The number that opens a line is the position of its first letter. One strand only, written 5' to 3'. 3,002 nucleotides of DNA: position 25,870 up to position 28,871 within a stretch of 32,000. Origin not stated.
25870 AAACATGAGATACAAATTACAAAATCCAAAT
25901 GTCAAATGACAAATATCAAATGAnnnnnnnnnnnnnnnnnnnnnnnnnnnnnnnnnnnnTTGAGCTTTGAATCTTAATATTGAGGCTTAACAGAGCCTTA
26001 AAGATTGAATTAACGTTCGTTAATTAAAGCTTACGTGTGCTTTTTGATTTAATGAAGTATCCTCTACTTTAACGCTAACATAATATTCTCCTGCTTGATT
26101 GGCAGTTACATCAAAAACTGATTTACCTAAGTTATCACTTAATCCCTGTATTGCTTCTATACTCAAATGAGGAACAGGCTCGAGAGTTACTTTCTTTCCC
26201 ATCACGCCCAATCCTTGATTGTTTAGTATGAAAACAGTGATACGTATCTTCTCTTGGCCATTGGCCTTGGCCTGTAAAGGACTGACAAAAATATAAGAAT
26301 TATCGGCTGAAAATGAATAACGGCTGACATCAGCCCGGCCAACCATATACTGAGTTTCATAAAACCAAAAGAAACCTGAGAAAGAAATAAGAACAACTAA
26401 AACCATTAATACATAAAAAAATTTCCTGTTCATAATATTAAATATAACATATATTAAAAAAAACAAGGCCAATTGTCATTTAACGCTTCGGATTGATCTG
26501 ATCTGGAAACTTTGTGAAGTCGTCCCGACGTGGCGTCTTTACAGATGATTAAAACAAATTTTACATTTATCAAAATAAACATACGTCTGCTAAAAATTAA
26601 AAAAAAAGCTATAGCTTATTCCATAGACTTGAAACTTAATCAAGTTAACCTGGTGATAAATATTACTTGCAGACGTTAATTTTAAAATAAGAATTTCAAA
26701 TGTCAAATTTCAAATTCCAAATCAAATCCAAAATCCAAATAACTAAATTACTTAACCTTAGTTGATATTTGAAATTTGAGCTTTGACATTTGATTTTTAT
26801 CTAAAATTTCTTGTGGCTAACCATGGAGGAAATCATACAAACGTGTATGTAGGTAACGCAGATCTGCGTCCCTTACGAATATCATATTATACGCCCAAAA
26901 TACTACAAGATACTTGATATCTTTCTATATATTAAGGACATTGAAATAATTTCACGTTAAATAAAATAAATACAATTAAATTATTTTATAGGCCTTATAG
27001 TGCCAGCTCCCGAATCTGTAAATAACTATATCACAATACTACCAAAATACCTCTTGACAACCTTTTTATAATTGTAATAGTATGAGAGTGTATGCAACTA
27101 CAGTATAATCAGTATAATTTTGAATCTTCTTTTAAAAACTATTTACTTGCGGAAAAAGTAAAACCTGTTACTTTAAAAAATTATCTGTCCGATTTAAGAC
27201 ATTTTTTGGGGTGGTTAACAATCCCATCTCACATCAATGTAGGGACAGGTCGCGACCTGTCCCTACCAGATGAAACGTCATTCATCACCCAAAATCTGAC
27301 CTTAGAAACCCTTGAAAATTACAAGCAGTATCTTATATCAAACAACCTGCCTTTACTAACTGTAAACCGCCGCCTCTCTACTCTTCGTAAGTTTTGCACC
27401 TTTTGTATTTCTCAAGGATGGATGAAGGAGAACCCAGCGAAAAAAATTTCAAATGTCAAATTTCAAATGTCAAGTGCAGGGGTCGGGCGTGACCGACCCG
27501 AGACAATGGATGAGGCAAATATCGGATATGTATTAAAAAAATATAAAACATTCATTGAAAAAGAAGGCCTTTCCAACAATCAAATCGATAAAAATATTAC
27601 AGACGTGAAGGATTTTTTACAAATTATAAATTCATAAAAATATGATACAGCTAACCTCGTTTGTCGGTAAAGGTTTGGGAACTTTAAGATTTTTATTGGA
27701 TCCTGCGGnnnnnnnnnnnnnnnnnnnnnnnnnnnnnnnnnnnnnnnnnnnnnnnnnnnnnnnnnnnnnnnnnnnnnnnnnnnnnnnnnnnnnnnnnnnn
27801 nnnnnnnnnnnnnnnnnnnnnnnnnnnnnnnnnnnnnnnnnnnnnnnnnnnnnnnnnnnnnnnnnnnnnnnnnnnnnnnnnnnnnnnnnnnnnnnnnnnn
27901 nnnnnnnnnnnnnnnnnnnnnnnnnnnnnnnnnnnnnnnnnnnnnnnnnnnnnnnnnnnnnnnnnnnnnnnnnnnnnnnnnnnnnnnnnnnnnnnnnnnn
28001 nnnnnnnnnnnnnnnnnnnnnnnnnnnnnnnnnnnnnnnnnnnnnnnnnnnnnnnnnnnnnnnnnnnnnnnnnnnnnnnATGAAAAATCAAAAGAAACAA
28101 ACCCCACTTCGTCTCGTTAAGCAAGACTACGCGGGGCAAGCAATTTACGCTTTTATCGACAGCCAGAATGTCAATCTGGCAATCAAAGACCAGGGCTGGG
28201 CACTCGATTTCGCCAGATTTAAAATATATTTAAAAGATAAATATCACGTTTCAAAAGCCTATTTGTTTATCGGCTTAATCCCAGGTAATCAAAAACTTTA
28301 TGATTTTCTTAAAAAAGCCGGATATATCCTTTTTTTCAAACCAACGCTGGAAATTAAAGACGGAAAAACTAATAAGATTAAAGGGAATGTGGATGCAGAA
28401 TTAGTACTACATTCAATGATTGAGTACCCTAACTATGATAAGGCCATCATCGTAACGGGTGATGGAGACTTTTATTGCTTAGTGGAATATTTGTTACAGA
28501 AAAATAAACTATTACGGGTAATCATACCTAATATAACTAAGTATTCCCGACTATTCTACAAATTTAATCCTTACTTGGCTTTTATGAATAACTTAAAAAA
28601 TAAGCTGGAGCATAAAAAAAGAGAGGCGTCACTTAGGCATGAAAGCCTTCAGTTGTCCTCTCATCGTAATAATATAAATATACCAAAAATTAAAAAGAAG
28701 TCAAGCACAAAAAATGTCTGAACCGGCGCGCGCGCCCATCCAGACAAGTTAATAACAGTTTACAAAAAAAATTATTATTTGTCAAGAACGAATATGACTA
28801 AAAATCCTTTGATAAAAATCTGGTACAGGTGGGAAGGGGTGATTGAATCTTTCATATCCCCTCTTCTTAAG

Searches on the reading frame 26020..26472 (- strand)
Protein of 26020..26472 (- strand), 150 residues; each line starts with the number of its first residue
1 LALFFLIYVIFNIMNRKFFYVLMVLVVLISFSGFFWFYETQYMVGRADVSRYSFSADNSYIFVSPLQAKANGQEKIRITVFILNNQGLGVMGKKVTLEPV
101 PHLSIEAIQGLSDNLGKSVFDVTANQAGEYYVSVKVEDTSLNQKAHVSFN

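Call 51: search_protein_families(library=pfam, proteins=[window:26020-26472:-], max_evalue=0.001)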
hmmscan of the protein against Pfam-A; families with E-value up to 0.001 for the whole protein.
window:26020-26472:- (150 aa): 2 families
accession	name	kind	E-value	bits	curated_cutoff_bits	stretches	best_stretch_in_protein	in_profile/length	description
PF02369.22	Big_1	-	1.3e-10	41.7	34.9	1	62-149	5-92/93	Bacterial Ig-like domain (group 1)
PF09134.16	Invasin_D3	-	8.6e-07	29.8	33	1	56-149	2-95/98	Invasin, domain 3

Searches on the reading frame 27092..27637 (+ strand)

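Call 51: search_protein_families(library=pfam, proteins=[window:27092-27637:+], max_evalue=0.001)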
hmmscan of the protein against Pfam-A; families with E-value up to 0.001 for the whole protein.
window:27092-27637:+ (181 aa): 2 families
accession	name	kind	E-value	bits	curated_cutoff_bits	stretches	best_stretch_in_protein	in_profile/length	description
PF13102.12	Phage_int_SAM_5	-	3.2e-11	43.9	22.3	1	67-119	44-98/98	Phage integrase SAM-like domain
PF02899.23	Phage_int_SAM_1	-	1.9e-09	38.1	22.3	0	66-109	40-83/83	Phage integrase, N-terminal SAM-like domain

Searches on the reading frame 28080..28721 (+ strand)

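Call 51: search_protein_families(library=pfam, proteins=[window:28080-28721:+], max_evalue=0.001)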
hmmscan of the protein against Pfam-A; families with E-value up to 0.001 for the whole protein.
window:28080-28721:+ (213 aa): 1 family
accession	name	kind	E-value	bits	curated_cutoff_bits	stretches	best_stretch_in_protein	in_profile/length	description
PF01936.24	NYN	-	4.1e-11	44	24.2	1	24-149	4-124/145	NYN domain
